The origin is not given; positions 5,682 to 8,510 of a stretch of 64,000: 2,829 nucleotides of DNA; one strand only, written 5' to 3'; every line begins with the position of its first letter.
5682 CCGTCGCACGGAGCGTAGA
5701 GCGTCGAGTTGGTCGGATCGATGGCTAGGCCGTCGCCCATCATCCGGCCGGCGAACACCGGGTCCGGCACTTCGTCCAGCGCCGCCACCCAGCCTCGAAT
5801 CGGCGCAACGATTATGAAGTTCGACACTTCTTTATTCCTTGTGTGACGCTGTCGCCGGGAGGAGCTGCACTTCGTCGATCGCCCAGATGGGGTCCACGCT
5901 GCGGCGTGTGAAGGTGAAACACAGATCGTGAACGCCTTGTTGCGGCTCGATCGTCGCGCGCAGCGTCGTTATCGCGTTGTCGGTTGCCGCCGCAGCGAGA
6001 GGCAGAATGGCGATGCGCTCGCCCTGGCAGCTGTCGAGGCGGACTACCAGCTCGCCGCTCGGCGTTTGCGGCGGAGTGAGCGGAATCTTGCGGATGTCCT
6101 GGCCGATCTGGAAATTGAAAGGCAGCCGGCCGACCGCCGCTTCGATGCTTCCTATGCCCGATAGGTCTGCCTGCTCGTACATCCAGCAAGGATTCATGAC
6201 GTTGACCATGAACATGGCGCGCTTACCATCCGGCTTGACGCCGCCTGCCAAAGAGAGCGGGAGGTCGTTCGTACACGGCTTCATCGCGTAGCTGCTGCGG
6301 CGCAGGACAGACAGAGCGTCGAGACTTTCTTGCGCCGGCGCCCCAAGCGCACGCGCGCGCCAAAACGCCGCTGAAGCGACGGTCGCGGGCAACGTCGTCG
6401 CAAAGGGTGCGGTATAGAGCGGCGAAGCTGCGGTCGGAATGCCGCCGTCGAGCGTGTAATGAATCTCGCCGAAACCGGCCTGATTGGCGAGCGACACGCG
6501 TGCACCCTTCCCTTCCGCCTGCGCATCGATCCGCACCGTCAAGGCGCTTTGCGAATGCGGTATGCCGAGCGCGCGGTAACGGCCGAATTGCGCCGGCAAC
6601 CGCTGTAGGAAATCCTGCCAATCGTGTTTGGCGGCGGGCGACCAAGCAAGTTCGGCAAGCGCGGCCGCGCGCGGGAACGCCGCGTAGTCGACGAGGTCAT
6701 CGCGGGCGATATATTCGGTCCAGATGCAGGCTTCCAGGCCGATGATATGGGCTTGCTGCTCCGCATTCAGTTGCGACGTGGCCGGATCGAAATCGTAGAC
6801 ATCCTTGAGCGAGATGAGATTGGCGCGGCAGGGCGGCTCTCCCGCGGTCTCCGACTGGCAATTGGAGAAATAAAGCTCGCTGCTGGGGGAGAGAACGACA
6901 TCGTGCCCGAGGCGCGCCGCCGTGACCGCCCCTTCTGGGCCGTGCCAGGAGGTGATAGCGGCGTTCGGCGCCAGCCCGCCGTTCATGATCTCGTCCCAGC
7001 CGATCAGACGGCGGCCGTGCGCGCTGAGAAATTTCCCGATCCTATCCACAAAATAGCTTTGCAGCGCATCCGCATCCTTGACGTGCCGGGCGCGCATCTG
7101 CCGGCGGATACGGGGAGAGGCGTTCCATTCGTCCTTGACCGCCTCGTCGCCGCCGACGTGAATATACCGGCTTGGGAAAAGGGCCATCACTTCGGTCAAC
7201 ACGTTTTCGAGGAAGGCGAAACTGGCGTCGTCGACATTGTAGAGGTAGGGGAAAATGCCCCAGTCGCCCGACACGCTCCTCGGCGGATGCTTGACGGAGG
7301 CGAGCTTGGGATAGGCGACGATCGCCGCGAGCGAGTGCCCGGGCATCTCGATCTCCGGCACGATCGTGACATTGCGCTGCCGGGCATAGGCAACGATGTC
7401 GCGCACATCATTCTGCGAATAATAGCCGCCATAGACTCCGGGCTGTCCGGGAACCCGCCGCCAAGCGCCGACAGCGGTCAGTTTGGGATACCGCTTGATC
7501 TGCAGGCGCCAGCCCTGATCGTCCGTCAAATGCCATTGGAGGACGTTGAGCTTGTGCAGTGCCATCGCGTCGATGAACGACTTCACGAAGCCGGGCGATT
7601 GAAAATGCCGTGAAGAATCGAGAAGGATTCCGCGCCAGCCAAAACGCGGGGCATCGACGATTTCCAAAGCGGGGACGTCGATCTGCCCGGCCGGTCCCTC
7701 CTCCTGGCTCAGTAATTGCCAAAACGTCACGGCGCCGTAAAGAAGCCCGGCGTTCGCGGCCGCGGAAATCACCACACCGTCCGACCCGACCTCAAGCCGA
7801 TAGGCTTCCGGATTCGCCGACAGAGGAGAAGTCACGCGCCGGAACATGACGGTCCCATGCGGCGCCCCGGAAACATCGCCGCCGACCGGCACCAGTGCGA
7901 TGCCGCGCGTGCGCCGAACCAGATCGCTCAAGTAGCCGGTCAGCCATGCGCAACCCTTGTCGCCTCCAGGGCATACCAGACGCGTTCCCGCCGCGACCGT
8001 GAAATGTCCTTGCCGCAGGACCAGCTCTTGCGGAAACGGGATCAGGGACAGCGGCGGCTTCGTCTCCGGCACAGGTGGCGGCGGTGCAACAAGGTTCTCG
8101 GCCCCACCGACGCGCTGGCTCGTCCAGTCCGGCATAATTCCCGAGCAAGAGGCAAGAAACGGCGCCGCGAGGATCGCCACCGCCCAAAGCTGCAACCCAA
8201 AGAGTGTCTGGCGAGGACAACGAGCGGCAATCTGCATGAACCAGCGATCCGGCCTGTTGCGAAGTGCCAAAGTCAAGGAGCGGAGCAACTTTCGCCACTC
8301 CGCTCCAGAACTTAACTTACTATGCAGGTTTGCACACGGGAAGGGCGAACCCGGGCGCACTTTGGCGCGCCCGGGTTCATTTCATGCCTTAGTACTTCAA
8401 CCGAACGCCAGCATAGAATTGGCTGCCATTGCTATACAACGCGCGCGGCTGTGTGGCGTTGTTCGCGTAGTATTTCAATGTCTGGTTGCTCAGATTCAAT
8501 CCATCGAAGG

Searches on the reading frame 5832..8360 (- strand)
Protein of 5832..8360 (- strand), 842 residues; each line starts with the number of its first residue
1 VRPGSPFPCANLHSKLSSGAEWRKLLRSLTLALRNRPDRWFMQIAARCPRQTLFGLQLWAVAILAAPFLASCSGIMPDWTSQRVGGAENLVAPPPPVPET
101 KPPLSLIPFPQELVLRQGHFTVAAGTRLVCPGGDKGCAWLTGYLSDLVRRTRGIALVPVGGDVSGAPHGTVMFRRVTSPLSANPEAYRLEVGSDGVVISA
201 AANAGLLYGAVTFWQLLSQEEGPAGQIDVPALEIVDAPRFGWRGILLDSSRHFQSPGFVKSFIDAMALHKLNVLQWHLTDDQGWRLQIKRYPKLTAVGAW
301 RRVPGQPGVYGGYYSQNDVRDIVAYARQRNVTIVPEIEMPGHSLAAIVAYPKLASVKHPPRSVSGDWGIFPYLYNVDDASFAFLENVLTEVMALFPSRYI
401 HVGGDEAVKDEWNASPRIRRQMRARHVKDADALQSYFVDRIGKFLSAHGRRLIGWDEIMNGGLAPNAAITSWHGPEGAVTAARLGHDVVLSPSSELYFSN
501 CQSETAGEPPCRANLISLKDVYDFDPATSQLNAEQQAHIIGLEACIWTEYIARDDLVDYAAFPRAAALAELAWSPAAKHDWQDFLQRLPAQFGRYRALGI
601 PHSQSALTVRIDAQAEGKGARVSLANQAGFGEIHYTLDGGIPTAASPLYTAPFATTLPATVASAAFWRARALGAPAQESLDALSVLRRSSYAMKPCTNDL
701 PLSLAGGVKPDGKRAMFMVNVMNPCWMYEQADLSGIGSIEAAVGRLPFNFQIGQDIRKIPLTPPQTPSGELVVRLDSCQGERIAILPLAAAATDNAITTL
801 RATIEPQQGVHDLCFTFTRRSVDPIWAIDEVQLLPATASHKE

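Call 5: search_protein_families(library=ncbifam, proteins=[window:5832-8360:-])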
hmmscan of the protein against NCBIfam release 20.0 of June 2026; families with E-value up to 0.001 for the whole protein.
window:5832-8360:- (842 aa): 1 family
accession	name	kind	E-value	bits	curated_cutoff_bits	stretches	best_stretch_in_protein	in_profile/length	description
NF041654.1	GlcNAcase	equivalog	0.00083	17.9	1000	0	172-245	82-148/732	beta-N-acetylglucosaminidase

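Call 8: search_protein_families(library=pfam, proteins=[window:5832-8360:-])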
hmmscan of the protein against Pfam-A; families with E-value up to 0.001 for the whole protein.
window:5832-8360:- (842 aa): 4 families
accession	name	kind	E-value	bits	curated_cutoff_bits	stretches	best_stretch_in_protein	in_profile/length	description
PF00728.28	Glyco_hydro_20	-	6.3e-114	381.4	22.3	1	240-575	1-347/348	Glycosyl hydrolase family 20, catalytic domain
PF02838.20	Glyco_hydro_20b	-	1.9e-19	71.1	26.1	1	105-237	3-124/124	Glycosyl hydrolase family 20, domain 2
PF13290.12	CHB_HEX_C_1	-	2.7e-07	30.9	22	1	619-662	9-52/67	Chitobiase/beta-hexosaminidase C-terminal domain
PF13287.12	Fn3_assoc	-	7.5e-06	26.4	23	1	631-654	10-33/59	Fn3 associated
